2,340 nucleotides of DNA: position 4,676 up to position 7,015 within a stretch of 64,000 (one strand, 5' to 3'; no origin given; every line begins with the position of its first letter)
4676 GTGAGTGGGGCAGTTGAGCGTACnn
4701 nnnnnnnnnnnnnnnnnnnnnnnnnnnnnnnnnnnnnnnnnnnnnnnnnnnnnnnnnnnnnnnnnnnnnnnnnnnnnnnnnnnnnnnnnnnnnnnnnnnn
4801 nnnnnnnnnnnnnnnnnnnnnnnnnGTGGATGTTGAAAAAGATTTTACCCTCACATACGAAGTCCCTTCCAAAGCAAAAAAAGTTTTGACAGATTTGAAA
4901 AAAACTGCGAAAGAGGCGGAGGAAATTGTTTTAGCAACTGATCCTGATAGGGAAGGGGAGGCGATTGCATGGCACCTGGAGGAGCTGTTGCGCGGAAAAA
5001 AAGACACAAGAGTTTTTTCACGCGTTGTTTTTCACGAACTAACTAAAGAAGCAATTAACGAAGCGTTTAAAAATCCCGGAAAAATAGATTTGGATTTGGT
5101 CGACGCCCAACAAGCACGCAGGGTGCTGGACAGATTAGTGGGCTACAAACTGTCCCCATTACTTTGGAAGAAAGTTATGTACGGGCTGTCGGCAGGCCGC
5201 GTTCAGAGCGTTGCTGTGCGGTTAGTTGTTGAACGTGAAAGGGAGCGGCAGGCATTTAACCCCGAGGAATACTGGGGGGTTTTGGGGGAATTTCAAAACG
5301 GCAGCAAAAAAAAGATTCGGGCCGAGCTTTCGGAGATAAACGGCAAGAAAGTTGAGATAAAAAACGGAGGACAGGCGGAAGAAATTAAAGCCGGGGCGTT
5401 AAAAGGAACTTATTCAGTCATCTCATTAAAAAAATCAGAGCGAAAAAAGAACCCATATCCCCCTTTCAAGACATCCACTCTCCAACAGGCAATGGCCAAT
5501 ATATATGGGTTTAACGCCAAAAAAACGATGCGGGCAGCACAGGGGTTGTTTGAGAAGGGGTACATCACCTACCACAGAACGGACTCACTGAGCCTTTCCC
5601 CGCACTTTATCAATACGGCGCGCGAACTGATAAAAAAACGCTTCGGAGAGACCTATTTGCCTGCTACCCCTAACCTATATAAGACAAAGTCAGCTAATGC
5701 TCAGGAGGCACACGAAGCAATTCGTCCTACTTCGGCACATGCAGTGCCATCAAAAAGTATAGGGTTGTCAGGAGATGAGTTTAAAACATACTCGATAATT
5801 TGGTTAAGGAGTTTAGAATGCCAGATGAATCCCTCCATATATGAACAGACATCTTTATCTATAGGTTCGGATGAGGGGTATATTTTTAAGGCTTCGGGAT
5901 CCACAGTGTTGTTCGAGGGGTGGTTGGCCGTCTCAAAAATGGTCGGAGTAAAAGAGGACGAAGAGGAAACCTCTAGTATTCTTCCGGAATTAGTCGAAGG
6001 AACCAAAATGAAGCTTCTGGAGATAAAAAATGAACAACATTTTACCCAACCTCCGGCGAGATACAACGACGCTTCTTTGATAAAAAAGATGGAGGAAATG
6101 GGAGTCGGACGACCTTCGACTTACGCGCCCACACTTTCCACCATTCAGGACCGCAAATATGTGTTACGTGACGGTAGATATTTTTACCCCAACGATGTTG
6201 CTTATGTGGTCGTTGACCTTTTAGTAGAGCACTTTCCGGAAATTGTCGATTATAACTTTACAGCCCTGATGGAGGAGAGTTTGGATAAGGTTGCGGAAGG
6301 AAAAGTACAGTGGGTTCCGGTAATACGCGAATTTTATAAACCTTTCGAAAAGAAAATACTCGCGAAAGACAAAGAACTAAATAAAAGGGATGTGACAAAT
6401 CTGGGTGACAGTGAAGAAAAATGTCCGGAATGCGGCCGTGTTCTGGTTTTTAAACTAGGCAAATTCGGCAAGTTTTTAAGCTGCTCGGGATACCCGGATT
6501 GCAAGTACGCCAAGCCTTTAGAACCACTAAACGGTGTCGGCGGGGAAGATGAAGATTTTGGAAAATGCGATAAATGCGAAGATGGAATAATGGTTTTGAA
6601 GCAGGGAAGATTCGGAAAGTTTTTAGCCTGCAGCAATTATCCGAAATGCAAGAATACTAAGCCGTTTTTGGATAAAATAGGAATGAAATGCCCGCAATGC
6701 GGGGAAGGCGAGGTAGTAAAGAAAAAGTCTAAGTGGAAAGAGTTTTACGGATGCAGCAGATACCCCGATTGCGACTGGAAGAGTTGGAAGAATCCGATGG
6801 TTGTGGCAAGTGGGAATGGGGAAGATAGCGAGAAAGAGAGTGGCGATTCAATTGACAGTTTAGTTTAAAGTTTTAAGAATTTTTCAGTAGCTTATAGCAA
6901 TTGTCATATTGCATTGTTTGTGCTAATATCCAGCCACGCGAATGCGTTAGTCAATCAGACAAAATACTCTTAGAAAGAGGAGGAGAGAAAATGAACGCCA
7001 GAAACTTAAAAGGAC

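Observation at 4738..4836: topA 5' end is frameshifted and missing about 15 codons of the TOPRIM domain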

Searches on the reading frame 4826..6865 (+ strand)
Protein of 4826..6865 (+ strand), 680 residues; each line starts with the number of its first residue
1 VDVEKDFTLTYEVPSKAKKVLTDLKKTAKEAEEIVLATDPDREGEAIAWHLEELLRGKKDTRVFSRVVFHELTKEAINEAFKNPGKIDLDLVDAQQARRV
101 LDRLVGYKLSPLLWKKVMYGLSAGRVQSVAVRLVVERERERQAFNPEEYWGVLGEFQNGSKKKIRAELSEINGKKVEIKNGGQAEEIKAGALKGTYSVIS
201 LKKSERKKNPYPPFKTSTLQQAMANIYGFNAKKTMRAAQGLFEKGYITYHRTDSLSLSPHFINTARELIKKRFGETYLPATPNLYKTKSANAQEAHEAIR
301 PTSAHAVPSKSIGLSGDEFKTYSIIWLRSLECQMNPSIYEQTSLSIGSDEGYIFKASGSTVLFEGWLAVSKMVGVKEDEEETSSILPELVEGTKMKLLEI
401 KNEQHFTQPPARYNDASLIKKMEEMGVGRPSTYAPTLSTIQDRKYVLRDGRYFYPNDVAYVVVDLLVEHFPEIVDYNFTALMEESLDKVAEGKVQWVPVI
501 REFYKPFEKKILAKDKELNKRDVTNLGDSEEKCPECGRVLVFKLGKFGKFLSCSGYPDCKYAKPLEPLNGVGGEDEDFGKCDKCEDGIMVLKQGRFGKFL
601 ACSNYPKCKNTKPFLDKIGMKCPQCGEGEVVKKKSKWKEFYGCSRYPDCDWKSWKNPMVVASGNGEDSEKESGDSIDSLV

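Call 3: find_homologous_proteins(query=window:4826-6865:+)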
Query window:4826-6865:+ (680 aa): 8000 proteins with E <= 0.001 among 8000 candidates; the best 120 are listed.
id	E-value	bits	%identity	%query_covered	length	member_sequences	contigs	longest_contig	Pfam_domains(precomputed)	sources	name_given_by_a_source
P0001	0.0e+0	1532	99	100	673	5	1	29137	PF01396.25,PF01131.26,PF01751.29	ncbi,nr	ncbi:MAG: topoisomerase protein [candidate division WWE3 bacterium GW2011_GWE1_41_72]|nr:MAG: topois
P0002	0.0e+0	1465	93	100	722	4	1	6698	PF01396.25,PF01131.26,PF01751.29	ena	-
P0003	0.0e+0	1463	93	100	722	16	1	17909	PF01396.25,PF01131.26,PF01751.29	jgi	-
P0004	0.0e+0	1462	93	100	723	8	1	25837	PF01396.25,PF01131.26,PF01751.29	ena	-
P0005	0.0e+0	1455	93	100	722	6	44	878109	PF01396.25,PF01131.26,PF01751.29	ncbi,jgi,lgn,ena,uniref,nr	ncbi:TPA: type I DNA topoisomerase [candidate division WWE3 bacterium]|uniref:DNA topoisomerase 1 n=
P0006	0.0e+0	1416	90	100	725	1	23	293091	PF01396.25,PF01131.26,PF01751.29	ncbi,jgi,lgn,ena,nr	ncbi:DNA topoisomerase I [candidate division WWE3 bacterium RIFOXYC2_FULL_42_13]|nr:MAG: DNA topoiso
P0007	0.0e+0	1414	90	100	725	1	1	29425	PF01396.25,PF01131.26,PF01751.29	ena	-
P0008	0.0e+0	1405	92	97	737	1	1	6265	PF01396.25,PF01131.26,PF01751.29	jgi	-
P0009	0.0e+0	1311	90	93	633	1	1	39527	PF01396.25,PF01131.26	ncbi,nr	ncbi:TPA: type I DNA topoisomerase, partial [candidate division WWE3 bacterium]|nr:type I DNA topois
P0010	0.0e+0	1280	82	98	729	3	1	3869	PF01396.25,PF01131.26,PF01751.29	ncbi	-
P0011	0.0e+0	1263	81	97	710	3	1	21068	PF01396.25,PF01131.26,PF01751.29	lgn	-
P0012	0.0e+0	1256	90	89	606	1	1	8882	PF01396.25,PF01131.26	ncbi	ncbi:DNA topoisomerase I, partial [candidate division WWE3 bacterium RIFOXYB2_FULL_43_9]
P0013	0.0e+0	1157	74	99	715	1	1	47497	PF01396.25,PF01131.26,PF01751.29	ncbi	-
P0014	0.0e+0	1090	70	100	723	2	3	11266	PF01396.25,PF01131.26,PF01751.29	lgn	-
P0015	0.0e+0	1079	68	100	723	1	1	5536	PF01396.25,PF01131.26,PF01751.29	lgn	-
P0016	0.0e+0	1043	66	98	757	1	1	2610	PF01396.25,PF01131.26,PF01751.29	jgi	jgi:DNA topoisomerase I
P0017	0.0e+0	1030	67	97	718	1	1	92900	PF01396.25,PF01131.26,PF01751.29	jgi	jgi:DNA topoisomerase-1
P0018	0.0e+0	1027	68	97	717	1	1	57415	PF01396.25,PF01131.26,PF01751.29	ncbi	-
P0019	0.0e+0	1027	67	97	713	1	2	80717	PF01396.25,PF01131.26,PF01751.29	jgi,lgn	jgi:DNA topoisomerase-1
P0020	0.0e+0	1025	67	97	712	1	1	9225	PF01396.25,PF01131.26,PF01751.29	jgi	-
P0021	0.0e+0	1025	66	97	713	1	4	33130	PF01396.25,PF01131.26,PF01751.29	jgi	jgi:DNA topoisomerase-1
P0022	0.0e+0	1024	67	97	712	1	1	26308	PF01396.25,PF01131.26,PF01751.29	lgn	-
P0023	0.0e+0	1024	67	97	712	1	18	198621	PF01396.25,PF01131.26,PF01751.29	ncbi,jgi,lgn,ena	-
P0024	0.0e+0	1023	66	97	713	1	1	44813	PF01396.25,PF01131.26,PF01751.29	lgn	-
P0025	0.0e+0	1022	67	97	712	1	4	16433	PF01396.25,PF01131.26,PF01751.29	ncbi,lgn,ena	-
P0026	0.0e+0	1021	66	97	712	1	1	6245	PF01396.25,PF01131.26,PF01751.29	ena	-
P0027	0.0e+0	1020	66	97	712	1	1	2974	PF01396.25,PF01131.26,PF01751.29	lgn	-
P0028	0.0e+0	1018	66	97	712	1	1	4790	PF01396.25,PF01131.26,PF01751.29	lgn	-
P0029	0.0e+0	1018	67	97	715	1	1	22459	PF01396.25,PF01131.26,PF01751.29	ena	-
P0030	0.0e+0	1016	66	97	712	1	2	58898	PF01396.25,PF01131.26,PF01751.29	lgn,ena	-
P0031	0.0e+0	1016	64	98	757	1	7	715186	PF01396.25,PF01131.26,PF01751.29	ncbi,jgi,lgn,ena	-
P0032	0.0e+0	1016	67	97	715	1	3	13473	PF01396.25,PF01131.26,PF01751.29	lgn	-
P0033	0.0e+0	1016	66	97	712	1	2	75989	PF01396.25,PF01131.26,PF01751.29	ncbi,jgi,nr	ncbi:MAG TPA: type I DNA topoisomerase [bacterium]|nr:type I DNA topoisomerase [bacterium]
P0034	0.0e+0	1015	66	97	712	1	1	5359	PF01396.25,PF01131.26,PF01751.29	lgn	-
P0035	0.0e+0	1014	67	97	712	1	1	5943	PF01396.25,PF01131.26,PF01751.29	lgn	-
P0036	1.1e-297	1007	64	100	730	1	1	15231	PF01396.25,PF01131.26,PF01751.29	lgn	-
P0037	3.8e-297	1005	66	99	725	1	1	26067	PF01396.25,PF01131.26,PF01751.29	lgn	-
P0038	4.2e-295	999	64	98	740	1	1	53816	PF01396.25,PF01131.26,PF01751.29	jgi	jgi:DNA topoisomerase-1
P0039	4.1e-294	995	65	99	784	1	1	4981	PF01396.25,PF01131.26,PF01751.29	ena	-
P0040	1.7e-293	993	65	97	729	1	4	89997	PF01396.25,PF01131.26,PF01751.29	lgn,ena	-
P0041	1.2e-292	991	63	100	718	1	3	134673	PF01396.25,PF01131.26,PF01751.29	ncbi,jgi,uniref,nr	ncbi:type I DNA topoisomerase [candidate division WWE3 bacterium]|jgi:DNA topoisomerase-1|uniref:DNA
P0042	8.0e-291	985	66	97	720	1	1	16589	PF01396.25,PF01131.26,PF01751.29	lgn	-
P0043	2.7e-290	983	66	97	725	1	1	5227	PF01396.25,PF01131.26,PF01751.29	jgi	jgi:DNA topoisomerase-1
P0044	3.6e-290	982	63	100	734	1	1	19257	PF01396.25,PF01131.26,PF01751.29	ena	-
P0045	5.2e-290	982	64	98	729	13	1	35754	PF01396.25,PF01131.26,PF01751.29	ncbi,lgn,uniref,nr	ncbi:MAG: topoisomerase protein [candidate division WWE3 bacterium GW2011_GWA1_41_8]|uniref:DNA topo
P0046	8.8e-290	981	64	100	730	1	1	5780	PF01396.25,PF01131.26,PF01751.29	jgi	jgi:DNA topoisomerase I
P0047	4.4e-289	979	65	98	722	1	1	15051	PF01396.25,PF01131.26,PF01751.29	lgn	-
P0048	7.1e-289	978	62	100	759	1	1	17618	PF01396.25,PF01131.26,PF01751.29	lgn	-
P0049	1.2e-288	977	64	100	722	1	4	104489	PF01396.25,PF01131.26,PF01751.29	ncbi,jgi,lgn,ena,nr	ncbi:MAG: type I DNA topoisomerase [Patescibacteria group bacterium]|nr:type I DNA topoisomerase [Pa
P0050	2.1e-288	977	62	99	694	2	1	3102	PF01396.25,PF01131.26,PF01751.29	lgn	-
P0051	6.5e-288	975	63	98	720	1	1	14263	PF01396.25,PF01131.26,PF01751.29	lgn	-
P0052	1.2e-287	974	65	97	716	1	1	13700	PF01396.25,PF01131.26,PF01751.29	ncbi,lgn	ncbi:MAG: type I DNA topoisomerase [Patescibacteria group bacterium]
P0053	4.3e-287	972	64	99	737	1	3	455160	PF01396.25,PF01131.26,PF01751.29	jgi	jgi:DNA topoisomerase I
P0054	1.5e-286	970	64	100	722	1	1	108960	PF01396.25,PF01131.26,PF01751.29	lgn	-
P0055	1.6e-286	970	63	97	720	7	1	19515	PF01396.25,PF01131.26,PF01751.29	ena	-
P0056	3.1e-286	969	65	97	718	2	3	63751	PF01396.25,PF01131.26,PF01751.29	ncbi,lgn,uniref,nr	ncbi:type I DNA topoisomerase [candidate division WWE3 bacterium]|uniref:DNA topoisomerase 1 n=1 Tax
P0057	3.3e-286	969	62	97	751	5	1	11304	PF01396.25,PF01131.26,PF01751.29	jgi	-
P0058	6.7e-286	968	64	97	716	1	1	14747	PF01396.25,PF01131.26,PF01751.29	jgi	jgi:DNA topoisomerase I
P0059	8.2e-286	968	65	97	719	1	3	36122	PF01396.25,PF01131.26,PF01751.29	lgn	-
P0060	9.1e-286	968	65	97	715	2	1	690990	PF01396.25,PF01131.26,PF01751.29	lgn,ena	-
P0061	6.0e-285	965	63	97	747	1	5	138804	PF01396.25,PF01131.26,PF01751.29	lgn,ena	-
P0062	1.3e-284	964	63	97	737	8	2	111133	PF01396.25,PF01131.26,PF01751.29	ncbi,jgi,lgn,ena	jgi:DNA topoisomerase-1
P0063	1.4e-284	964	62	97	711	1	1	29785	PF01396.25,PF01131.26,PF01751.29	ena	-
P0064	1.4e-284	964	64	97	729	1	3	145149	PF01396.25,PF01131.26,PF01751.29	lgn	-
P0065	2.6e-284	963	65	97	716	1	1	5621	PF01396.25,PF01131.26,PF01751.29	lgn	-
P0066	4.7e-284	962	62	97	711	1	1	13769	PF01396.25,PF01131.26,PF01751.29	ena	-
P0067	2.0e-283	960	62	97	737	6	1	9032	PF01396.25,PF01131.26,PF01751.29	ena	-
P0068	3.7e-283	959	62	97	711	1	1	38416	PF01396.25,PF01131.26,PF01751.29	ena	-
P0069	4.4e-283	959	62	99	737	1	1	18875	PF01396.25,PF01131.26,PF01751.29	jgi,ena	-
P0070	1.0e-282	958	62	98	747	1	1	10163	PF01396.25,PF01131.26,PF01751.29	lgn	-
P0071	4.0e-282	956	64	97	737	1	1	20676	PF01396.25,PF01131.26,PF01751.29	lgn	-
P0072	4.4e-282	956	62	97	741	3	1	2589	PF01396.25,PF01131.26,PF01751.29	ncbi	-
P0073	2.6e-281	953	63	96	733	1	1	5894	PF01396.25,PF01131.26,PF01751.29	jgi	jgi:DNA topoisomerase-1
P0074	2.9e-281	953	63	97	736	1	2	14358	PF01396.25,PF01131.26,PF01751.29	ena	-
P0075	7.2e-281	952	63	97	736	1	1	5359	PF01396.25,PF01131.26,PF01751.29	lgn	-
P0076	1.6e-280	950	63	99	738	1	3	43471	PF01396.25,PF01131.26,PF01751.29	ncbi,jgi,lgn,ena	-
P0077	4.9e-280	949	63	97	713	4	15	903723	PF01396.25,PF01131.26,PF01751.29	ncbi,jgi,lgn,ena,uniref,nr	ncbi:DNA topoisomerase I [candidate division WWE3 bacterium RIFOXYC1_FULL_40_10]|uniref:DNA topoisom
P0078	7.1e-280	948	63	97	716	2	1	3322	PF01396.25,PF01131.26,PF01751.29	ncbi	-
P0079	1.2e-279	948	61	99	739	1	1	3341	PF01396.25,PF01131.26,PF01751.29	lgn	-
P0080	1.3e-279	947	62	97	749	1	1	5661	PF01396.25,PF01131.26,PF01751.29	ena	-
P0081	1.7e-279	947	61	100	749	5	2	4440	PF01396.25,PF01131.26,PF01751.29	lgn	-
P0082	1.7e-279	947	63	98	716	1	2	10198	PF01396.25,PF01131.26,PF01751.29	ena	-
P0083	2.1e-279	947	62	97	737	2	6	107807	PF01396.25,PF01131.26,PF01751.29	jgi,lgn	jgi:DNA topoisomerase-1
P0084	2.6e-279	946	63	97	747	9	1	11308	PF01396.25,PF01131.26,PF01751.29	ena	-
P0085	3.0e-279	946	63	97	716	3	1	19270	PF01396.25,PF01131.26,PF01751.29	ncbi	-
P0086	4.0e-279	946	62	97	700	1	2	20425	PF01396.25,PF01131.26,PF01751.29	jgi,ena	-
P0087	5.5e-279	945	60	99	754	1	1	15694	PF01396.25,PF01131.26,PF01751.29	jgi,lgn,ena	-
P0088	8.7e-279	945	62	100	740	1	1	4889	PF01396.25,PF01131.26,PF01751.29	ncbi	-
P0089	3.7e-278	943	60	99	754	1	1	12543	PF01396.25,PF01131.26,PF01751.29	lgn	-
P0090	3.7e-278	943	63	99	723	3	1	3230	PF01396.25,PF01131.26,PF01751.29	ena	-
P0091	3.9e-278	943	62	97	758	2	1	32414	PF01396.25,PF01131.26,PF01751.29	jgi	jgi:DNA topoisomerase I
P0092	4.4e-278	942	61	100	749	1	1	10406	PF01396.25,PF01131.26,PF01751.29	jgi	-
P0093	4.6e-278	942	64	97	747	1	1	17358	PF01396.25,PF01131.26,PF01751.29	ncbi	-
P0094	5.5e-278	942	62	98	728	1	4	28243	PF01396.25,PF01131.26,PF01751.29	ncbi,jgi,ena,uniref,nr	ncbi:DNA topoisomerase I [candidate division WWE3 bacterium RIFCSPLOWO2_01_FULL_37_15]|uniref:DNA to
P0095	6.0e-278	942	61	100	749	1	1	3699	PF01396.25,PF01131.26,PF01751.29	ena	-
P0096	6.0e-278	942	61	100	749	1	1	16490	PF01396.25,PF01131.26,PF01751.29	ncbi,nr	ncbi:MAG TPA: type I DNA topoisomerase [bacterium]|nr:type I DNA topoisomerase [bacterium]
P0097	1.5e-277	941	61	100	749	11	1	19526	PF01396.25,PF01131.26,PF01751.29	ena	-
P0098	2.0e-277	940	62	99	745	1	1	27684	PF01396.25,PF01131.26,PF01751.29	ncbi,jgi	jgi:DNA topoisomerase-1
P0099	2.2e-277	940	61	100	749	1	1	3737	PF01396.25,PF01131.26,PF01751.29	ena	-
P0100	2.6e-277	940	62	98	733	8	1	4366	PF01396.25,PF01131.26,PF01751.29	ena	-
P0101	2.9e-277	940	62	98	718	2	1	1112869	PF01396.25,PF01131.26,PF01751.29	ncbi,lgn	ncbi:MAG: type I DNA topoisomerase [Patescibacteria group bacterium]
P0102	3.2e-277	940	61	97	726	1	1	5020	PF01396.25,PF01131.26,PF01751.29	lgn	-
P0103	4.7e-277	939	63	100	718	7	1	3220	PF01396.25,PF01131.26,PF01751.29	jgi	-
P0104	4.9e-277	939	61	100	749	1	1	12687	PF01396.25,PF01131.26,PF01751.29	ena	-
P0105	9.1e-277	938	61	98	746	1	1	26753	PF01396.25,PF01131.26,PF01751.29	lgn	-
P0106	1.0e-276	938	60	100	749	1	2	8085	PF01396.25,PF01131.26,PF01751.29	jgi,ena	-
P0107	1.3e-276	938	61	97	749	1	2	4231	PF01396.25,PF01131.26,PF01751.29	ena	-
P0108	1.7e-276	937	61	97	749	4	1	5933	PF01396.25,PF01131.26,PF01751.29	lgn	-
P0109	2.1e-276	937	61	100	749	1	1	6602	PF01396.25,PF01131.26,PF01751.29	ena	-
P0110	2.3e-276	937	63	97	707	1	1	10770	PF01396.25,PF01131.26,PF01751.29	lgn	-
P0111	2.5e-276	937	60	99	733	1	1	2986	PF01396.25,PF01131.26,PF01751.29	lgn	-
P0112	2.5e-276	937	61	100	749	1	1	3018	PF01396.25,PF01131.26,PF01751.29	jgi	-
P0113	4.1e-276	936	62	98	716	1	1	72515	PF01396.25,PF01131.26,PF01751.29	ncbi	-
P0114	4.6e-276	936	61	100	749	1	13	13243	PF01396.25,PF01131.26,PF01751.29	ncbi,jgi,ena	jgi:DNA topoisomerase-1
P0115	6.6e-276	935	62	88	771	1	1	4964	PF01396.25,PF01131.26,PF01751.29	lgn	-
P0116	8.0e-276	935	62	97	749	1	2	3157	PF01396.25,PF01131.26,PF01751.29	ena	-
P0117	1.1e-275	934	60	97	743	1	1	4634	PF01396.25,PF01131.26,PF01751.29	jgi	jgi:DNA topoisomerase I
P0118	1.4e-275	934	60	100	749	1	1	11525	PF01396.25,PF01131.26,PF01751.29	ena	-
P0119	1.4e-275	934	60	97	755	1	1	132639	PF01396.25,PF01131.26,PF01751.29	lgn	-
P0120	1.5e-275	934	60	100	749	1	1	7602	PF01396.25,PF01131.26,PF01751.29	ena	-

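Call 4: search_protein_families(library=pfam, proteins=[window:4826-6865:+], max_evalue=0.1)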
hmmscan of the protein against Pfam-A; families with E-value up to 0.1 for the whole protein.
window:4826-6865:+ (680 aa): 10 families
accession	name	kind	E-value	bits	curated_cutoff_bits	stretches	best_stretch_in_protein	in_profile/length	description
PF01131.25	Topoisom_bac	-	8.4e-123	410.8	35.1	1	87-500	2-410/411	DNA topoisomerase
PF01396.24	Zn_ribbon_Top1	-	1.8e-41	140.1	32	3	579-615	2-37/39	Topoisomerase DNA binding C4 zinc finger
PF01751.28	Toprim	-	2.3e-11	44.2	23.1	1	14-72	39-96/96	Toprim domain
PF10465.15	Inhibitor_I24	-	0.0013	19.1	27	1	370-405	3-38/136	PinA peptidase inhibitor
PF13662.12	Toprim_4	-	0.0017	19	25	1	20-60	38-78/85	Toprim domain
PF19108.5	DUF5795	-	0.038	14.5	27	0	522-539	28-45/74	Family of unknown function (DUF5795)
PF10122.14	Zn_ribbon_Com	-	0.042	13.7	22.9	0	615-635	20-40/52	Mu-like prophage protein Com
PF07754.17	HVO_2753_ZBP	-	0.058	13.6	33.2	0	621-633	18-30/46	Small zinc finger protein HVO_2753-like, Zn-binding pocket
PF02591.20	Zn_ribbon_9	-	0.071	13.7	29.1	0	528-540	21-33/33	C4-type zinc ribbon domain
PF13155.12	Toprim_2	-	0.093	13.5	22.1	0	24-59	38-70/88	Toprim-like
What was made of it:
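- On Type IA DNA topoisomerase (TopA): PF01131 E = 8.4e-123, PF01396 with three matched stretches (call 4).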

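Call 6: find_encoding_contigs(protein=window:4826-6865:+, flank=3000, max_places=10)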
Protein window:4826-6865:+ (680 aa): no gene with exactly this product is on record in the collection.
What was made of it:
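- Tried and rejected: Exact-product look-up of the 680-aa ORF (call 6).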

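Call 7: find_encoding_contigs(protein=P0001, flank=3000, max_places=10)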
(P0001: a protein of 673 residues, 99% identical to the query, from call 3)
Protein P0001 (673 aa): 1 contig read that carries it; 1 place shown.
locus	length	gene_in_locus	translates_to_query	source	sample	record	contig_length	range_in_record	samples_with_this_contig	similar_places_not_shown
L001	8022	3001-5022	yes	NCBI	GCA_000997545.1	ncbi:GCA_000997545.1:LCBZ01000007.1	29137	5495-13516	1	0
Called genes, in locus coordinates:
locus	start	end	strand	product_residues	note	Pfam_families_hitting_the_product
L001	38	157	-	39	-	-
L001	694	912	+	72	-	-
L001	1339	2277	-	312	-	PF00551:Formyl_trans_N, PF02911:Formyl_trans_C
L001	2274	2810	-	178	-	PF01327:Pep_deformylase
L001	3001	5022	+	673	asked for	PF01751:Toprim, PF01131:Topoisom_bac, PF01396:Zn_ribbon_Top1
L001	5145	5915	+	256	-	-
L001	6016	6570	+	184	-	-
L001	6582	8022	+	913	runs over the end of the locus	-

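Call 8: list_cluster_members(proteins=[P0001, window:4826-6865:+, P0003])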
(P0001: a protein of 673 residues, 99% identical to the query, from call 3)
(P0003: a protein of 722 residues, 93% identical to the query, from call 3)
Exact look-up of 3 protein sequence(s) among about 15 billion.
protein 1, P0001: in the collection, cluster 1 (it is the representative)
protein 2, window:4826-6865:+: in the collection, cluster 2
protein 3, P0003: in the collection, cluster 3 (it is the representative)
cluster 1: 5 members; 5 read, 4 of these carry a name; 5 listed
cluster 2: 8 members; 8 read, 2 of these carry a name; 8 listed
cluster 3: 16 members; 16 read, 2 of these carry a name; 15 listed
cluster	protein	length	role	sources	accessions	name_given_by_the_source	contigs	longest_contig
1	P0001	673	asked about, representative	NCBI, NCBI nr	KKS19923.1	MAG: topoisomerase protein [candidate division WWE3 bacterium GW2011_GWE1_41_72]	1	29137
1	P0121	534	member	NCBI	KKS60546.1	MAG: topoisomerase protein, partial [candidate division WWE3 bacterium GW2011_GWA1_42_46]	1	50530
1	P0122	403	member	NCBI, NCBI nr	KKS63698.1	MAG: topoisomerase protein [candidate division WWE3 bacterium GW2011_GWF1_42_51]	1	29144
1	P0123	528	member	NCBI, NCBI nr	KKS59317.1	MAG: topoisomerase protein [candidate division WWE3 bacterium GW2011_GWB1_42_41]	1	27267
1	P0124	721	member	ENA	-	-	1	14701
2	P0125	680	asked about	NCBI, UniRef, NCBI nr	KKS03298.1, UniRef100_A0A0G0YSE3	MAG: topoisomerase protein [candidate division WWE3 bacterium GW2011_GWC2_41_23] | DNA topoisomerase 1 n=1 Tax=candidate division WWE3 bacterium GW2011_GWC2_41_23 ...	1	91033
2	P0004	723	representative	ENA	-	-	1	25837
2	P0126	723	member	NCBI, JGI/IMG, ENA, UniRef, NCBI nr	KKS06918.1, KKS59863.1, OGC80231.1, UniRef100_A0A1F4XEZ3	DNA topoisomerase I [candidate division WWE3 bacterium RIFOXYD1_FULL_43_17] | DNA topoisomerase 1 n=3 Tax=Katanobacteria TaxID=422282 RepID=A0A1F4XEZ3_UNCKA | MAG: topoisomerase protein [candidate division WWE3 bacterium GW2011_GWE1_41_27]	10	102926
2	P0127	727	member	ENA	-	-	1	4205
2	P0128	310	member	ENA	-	-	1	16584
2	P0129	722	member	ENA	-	-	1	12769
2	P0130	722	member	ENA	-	-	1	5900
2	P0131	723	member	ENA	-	-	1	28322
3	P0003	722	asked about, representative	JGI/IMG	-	-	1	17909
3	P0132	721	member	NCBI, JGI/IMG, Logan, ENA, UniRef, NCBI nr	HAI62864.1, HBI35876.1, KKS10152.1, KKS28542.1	MAG: topoisomerase protein [candidate division WWE3 bacterium GW2011_GWF2_41_45] | DNA topoisomerase 1 n=2 Tax=Katanobacteria TaxID=422282 RepID=A0A1F4W264_UNCKA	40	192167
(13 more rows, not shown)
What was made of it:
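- The 680-aa ORF is KKS03298.1 of candidate division WWE3 bacterium GW2011_GWC2_41_23 (call 8). Both strains were binned from the same sample, GWE1 (GWE1_41_27 and GWE1_41_72, call 8).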
